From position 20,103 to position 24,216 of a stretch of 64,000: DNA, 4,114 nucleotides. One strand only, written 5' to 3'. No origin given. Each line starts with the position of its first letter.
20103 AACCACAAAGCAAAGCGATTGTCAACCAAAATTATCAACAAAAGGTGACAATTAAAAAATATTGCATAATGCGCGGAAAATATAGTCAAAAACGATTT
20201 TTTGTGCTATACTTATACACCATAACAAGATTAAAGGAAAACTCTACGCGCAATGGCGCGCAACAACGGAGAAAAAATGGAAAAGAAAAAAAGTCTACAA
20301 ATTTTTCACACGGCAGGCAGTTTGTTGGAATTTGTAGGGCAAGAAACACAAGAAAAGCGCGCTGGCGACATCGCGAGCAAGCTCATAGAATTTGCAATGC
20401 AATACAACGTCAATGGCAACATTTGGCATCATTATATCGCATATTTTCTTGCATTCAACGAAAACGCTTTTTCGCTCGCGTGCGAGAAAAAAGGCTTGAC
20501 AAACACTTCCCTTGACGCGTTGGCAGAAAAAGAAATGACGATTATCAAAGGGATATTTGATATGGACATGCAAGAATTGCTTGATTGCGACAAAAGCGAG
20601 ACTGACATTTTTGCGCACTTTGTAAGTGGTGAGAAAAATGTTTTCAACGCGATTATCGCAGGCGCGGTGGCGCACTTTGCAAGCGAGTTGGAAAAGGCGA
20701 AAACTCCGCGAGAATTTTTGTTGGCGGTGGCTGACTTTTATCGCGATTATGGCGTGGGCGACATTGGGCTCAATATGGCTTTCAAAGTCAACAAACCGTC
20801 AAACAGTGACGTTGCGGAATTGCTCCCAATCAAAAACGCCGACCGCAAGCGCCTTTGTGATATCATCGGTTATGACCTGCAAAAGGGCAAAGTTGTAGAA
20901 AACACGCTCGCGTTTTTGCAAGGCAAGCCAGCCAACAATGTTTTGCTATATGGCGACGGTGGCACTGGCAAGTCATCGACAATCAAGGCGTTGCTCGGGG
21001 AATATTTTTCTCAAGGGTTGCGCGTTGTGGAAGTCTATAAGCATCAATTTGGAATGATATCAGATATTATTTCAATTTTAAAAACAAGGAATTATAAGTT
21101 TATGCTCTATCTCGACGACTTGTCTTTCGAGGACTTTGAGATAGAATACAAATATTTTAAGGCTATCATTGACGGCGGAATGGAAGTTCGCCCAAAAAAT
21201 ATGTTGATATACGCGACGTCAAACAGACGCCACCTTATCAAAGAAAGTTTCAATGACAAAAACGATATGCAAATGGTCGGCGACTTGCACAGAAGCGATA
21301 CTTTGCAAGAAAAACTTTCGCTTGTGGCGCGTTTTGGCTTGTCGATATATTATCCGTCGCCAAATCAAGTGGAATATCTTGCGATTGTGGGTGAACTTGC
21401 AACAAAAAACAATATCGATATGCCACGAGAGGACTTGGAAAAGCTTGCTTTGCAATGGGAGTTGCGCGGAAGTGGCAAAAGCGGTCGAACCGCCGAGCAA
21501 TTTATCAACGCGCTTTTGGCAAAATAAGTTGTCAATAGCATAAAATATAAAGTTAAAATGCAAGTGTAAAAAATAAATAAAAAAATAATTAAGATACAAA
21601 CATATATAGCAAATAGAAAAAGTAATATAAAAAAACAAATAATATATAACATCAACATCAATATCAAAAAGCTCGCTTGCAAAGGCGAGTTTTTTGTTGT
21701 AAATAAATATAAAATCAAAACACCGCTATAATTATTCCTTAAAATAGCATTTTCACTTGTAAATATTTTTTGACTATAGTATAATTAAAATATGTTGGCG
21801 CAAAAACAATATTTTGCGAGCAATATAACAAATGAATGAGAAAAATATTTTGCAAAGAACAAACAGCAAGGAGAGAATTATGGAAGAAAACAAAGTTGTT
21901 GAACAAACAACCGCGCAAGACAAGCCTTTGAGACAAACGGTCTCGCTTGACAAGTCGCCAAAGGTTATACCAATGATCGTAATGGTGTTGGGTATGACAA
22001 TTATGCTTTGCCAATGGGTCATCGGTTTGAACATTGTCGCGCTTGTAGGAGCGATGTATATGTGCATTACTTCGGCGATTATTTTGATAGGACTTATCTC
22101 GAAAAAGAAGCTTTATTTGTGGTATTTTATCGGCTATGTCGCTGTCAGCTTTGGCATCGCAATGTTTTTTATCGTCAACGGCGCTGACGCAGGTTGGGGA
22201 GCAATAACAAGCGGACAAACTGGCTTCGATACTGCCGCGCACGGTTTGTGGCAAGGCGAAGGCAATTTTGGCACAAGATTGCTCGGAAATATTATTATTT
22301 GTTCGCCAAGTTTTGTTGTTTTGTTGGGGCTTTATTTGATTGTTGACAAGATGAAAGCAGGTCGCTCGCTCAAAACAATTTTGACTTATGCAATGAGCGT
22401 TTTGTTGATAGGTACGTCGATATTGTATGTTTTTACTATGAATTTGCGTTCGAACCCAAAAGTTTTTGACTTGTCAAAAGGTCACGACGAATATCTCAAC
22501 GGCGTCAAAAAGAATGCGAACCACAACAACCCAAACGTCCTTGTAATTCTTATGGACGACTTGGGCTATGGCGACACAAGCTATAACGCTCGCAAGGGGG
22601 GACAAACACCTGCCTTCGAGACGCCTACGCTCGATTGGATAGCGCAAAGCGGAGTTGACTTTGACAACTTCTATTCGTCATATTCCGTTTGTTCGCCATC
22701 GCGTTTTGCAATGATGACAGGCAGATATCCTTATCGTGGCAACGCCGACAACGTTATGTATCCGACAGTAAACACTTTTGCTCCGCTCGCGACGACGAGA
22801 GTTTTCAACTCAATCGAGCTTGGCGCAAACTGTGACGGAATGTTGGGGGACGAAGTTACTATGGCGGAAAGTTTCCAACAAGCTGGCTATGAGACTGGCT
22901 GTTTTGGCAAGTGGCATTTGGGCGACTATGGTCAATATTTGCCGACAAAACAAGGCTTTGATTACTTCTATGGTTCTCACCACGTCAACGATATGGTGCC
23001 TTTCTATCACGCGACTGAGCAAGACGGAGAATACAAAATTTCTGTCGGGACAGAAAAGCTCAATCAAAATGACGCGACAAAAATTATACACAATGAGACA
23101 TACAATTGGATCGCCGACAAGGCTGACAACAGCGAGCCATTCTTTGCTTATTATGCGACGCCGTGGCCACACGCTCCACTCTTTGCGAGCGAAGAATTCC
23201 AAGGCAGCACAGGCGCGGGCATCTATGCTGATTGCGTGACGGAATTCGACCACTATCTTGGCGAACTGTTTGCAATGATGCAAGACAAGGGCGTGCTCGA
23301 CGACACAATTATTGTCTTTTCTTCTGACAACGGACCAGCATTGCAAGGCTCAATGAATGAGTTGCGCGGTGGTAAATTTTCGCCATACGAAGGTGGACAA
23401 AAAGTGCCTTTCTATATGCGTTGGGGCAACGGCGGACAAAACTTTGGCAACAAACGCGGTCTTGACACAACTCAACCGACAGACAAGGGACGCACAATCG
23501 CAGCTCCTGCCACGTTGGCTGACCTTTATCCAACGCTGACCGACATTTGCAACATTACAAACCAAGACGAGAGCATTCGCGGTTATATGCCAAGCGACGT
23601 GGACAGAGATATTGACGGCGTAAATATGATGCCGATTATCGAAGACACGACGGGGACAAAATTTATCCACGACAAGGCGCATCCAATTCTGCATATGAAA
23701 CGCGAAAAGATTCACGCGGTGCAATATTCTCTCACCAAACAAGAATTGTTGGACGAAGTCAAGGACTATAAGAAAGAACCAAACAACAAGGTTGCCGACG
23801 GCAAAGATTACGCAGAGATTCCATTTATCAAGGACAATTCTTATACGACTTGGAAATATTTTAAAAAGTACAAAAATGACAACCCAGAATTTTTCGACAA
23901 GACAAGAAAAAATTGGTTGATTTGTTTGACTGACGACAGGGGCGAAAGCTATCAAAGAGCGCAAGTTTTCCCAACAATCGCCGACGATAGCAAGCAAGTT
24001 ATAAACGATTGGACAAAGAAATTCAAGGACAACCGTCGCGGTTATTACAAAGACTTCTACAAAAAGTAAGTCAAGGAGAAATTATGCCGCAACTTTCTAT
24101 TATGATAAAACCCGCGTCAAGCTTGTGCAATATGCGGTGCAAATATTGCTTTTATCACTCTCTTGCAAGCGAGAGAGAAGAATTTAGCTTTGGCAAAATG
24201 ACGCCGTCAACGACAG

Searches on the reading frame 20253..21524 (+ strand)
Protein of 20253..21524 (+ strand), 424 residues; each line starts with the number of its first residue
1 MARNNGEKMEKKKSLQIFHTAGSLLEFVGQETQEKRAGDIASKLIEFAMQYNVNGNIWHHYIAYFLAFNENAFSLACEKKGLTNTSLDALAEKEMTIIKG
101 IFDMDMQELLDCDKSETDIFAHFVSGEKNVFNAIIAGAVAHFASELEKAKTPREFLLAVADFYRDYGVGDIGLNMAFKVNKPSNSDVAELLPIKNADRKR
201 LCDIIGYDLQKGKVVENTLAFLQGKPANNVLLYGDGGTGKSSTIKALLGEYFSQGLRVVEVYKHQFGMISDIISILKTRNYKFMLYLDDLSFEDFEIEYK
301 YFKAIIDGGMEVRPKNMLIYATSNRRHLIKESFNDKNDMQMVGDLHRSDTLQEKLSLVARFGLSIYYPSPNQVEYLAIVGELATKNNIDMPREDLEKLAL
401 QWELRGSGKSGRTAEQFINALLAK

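Call 56: search_protein_families(library=pfam, proteins=[window:20253-21524:+], max_evalue=0.0001)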
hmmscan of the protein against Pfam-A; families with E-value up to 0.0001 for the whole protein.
window:20253-21524:+ (424 aa): 1 family
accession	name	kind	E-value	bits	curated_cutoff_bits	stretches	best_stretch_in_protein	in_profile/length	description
PF05673.19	DUF815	-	1.4e-86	290.1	23.8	1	176-423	5-247/249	Protein of unknown function (DUF815)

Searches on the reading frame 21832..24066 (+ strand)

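Call 56: search_protein_families(library=pfam, proteins=[window:21832-24066:+], max_evalue=0.0001)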
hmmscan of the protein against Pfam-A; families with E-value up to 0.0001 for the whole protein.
window:21832-24066:+ (745 aa): 1 family
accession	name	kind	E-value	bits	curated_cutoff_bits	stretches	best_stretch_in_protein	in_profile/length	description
PF00884.28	Sulfatase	-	4.8e-52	177.6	25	1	234-572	1-298/301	Sulfatase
